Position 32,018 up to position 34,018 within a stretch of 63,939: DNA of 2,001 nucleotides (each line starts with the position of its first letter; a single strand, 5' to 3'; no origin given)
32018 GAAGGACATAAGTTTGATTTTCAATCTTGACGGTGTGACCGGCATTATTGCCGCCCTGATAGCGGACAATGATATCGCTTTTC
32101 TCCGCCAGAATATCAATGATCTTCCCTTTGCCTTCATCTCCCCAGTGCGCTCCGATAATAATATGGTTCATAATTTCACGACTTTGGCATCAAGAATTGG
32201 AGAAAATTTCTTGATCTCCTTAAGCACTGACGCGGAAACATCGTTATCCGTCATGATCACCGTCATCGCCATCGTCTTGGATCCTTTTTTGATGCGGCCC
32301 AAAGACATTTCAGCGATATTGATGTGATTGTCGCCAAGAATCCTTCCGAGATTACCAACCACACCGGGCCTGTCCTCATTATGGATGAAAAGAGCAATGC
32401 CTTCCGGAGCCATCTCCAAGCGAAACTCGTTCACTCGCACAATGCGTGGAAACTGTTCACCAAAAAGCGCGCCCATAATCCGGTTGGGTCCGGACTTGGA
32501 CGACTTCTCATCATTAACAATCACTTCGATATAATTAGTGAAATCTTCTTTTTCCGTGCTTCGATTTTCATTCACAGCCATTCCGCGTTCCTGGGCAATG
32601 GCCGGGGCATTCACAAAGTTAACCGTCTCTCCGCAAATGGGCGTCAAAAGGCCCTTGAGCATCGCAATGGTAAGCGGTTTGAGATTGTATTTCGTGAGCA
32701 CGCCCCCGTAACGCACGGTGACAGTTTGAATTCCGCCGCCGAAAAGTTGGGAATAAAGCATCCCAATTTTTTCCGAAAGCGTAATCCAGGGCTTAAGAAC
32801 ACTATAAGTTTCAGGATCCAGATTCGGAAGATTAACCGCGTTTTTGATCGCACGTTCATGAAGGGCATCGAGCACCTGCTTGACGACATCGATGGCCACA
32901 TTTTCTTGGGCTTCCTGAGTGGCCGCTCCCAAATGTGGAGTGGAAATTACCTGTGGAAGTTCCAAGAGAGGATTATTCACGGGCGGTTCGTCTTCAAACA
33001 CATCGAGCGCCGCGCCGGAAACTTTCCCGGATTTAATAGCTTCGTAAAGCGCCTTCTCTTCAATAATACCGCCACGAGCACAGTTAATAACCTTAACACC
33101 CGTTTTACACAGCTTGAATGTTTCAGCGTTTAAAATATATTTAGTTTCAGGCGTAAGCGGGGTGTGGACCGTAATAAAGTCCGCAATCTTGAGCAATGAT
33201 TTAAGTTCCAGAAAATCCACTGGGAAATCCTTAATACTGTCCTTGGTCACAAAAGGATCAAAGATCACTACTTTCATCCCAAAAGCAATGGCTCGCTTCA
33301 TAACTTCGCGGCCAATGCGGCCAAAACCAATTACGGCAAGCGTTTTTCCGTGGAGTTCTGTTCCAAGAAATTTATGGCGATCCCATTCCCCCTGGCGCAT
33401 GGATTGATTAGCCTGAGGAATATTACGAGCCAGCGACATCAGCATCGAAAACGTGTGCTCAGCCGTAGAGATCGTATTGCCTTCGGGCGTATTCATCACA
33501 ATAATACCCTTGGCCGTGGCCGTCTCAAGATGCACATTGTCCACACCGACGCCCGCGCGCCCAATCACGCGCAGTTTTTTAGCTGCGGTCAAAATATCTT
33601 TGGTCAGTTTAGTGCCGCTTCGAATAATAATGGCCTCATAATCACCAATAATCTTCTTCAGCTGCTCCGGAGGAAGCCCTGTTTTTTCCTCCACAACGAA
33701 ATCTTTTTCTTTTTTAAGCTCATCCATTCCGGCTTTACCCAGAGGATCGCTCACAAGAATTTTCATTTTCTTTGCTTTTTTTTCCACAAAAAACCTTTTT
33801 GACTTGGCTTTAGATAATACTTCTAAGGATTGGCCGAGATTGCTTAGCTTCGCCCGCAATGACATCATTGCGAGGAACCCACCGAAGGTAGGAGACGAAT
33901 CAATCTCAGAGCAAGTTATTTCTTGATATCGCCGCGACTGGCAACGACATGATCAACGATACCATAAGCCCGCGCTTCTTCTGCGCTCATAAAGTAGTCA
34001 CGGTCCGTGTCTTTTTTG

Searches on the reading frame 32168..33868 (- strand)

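Call 15: search_protein_families(library=pfam, proteins=[window:32168-33868:-], max_evalue=0.001)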
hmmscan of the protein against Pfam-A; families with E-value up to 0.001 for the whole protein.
window:32168-33868:- (566 aa): 6 families
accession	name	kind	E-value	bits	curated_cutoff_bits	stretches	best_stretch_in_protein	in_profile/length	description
PF02826.25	2-Hacid_dh_C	-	4.4e-63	212.3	25.1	1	140-314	1-178/178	D-isomer specific 2-hydroxyacid dehydrogenase, NAD binding domain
PF00389.36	2-Hacid_dh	-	3.3e-37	127.6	24.6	1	37-346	1-134/134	D-isomer specific 2-hydroxyacid dehydrogenase, catalytic domain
PF19304.4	PGDH_inter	-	3.7e-32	111.4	27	1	358-480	2-119/119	D-3-phosphoglycerate dehydrogenase intervening domain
PF01842.31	ACT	-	1.2e-11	44.5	27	1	493-554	3-63/66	ACT domain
PF22629.2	ACT_AHAS_ss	-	7.5e-05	23.3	27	1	495-556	3-63/67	AHAS small subunit-like ACT domain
PF13291.12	ACT_4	-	0.00015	22.8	27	0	495-561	11-78/80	ACT domain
